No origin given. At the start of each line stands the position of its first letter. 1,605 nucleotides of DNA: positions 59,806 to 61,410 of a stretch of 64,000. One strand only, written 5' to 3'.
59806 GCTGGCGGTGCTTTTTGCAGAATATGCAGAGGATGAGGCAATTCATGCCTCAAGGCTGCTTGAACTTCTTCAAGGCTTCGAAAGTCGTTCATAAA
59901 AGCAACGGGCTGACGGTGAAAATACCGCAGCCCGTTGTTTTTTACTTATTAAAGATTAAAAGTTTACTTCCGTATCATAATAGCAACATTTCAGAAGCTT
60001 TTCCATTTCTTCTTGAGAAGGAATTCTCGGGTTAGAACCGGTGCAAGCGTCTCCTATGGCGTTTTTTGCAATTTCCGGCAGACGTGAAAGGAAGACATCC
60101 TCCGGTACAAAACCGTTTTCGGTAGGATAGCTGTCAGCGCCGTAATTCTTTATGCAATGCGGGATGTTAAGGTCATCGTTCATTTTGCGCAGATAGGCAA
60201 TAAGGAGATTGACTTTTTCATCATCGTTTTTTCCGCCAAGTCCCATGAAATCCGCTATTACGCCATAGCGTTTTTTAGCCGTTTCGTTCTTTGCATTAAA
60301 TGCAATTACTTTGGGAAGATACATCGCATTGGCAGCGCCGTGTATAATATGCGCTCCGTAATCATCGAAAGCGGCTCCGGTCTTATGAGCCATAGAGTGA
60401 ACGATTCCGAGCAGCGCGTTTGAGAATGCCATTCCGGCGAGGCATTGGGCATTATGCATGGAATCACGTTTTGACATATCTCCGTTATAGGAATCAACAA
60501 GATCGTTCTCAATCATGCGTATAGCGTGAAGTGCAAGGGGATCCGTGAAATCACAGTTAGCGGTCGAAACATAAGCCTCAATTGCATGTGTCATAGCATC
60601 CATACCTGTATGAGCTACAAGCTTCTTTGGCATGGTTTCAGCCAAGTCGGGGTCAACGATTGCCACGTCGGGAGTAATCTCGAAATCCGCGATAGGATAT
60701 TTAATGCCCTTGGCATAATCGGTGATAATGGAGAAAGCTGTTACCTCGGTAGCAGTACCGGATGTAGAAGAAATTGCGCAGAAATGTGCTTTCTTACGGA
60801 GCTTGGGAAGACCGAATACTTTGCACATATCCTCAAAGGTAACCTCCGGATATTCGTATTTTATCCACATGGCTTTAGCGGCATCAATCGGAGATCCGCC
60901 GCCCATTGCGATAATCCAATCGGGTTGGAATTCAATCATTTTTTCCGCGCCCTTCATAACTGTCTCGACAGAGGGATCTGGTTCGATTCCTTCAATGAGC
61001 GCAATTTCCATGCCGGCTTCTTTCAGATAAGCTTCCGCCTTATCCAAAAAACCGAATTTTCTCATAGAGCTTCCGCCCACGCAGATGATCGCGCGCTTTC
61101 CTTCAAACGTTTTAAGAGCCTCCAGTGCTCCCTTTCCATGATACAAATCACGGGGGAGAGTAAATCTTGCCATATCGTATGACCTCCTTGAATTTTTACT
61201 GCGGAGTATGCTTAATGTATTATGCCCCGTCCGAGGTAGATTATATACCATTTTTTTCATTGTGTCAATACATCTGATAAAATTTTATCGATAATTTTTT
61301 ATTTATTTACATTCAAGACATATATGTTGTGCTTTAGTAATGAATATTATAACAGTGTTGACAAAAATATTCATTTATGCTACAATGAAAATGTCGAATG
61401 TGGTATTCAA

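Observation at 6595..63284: Eleven copies of a ~180 bp palindromic MITE-like repeat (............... termini) in 64 kb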

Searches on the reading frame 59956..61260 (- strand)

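Call 8: search_protein_families(library=ncbifam, proteins=[window:59956-61260:-])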
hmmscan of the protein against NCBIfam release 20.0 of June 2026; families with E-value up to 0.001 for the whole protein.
window:59956-61260:- (434 aa): 15 families
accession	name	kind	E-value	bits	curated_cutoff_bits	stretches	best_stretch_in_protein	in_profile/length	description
NF010378.0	PRK13805.1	equivalog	3.2e-125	419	951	1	24-431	450-868/872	bifunctional acetaldehyde-CoA/alcohol dehydrogenase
TIGR02638.1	lactal_redase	equivalog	2.7e-85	286.5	523.15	1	31-422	2-378/379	lactaldehyde reductase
NF007911.0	PRK10624.1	equivalog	1.9e-82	277.3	537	1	31-425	3-380/382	lactaldehyde reductase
NF041833.1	Fe_ADH_ErcA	equivalog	1.7e-77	261.1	550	1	49-424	25-379/382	alcohol dehydrogenase-like regulatory protein ErcA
NF007363.0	PRK09860.1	equivalog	2.2e-60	204.8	581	1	45-420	22-376/383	L-threonine dehydrogenase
NF053866.1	CholDhdGbsBBac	equivalog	1.6e-55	188.4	550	1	27-427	6-391/392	choline dehydrogenase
NF011998.0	PRK15454.1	equivalog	3.9e-55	187.2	556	1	33-419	24-387/395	ethanolamine utilization ethanol dehydrogenase EutG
NF058672.1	4HyButDHCUPNE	equivalog_domain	6.6e-50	170.4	500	1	59-425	33-376/378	4-hydroxybutyrate dehydrogenase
NF050025.1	SulfAcetaldRedSarD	equivalog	1.5e-47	162.3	700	1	44-424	20-382/385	sulfoacetaldehyde reductase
TIGR03405.1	Phn_Fe-ADH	equivalog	1.1e-41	142.8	423.7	1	38-340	6-304/355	iron-containing alcohol dehydrogenase PsrA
TIGR04266.1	NDMA_methanol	equivalog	6.4e-31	107.6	625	1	52-379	36-360/420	NDMA-dependent methanol dehydrogenase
NF011717.0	PRK15138.1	equivalog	3.6e-25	88.8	645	1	36-377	9-350/387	alcohol dehydrogenase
NF041822.1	daptide_DH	equivalog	1.5e-14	53.6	300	1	72-248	17-194/363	daptide-type RiPP biosynthesis dehydogenase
NF002022.0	PRK00843.1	equivalog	1.8e-06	27.2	413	1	31-137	6-112/350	NAD(P)-dependent glycerol-1-phosphate dehydrogenase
NF006941.0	PRK09423.1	subfamily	1.8e-06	27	336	1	34-141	6-113/367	glycerol dehydrogenase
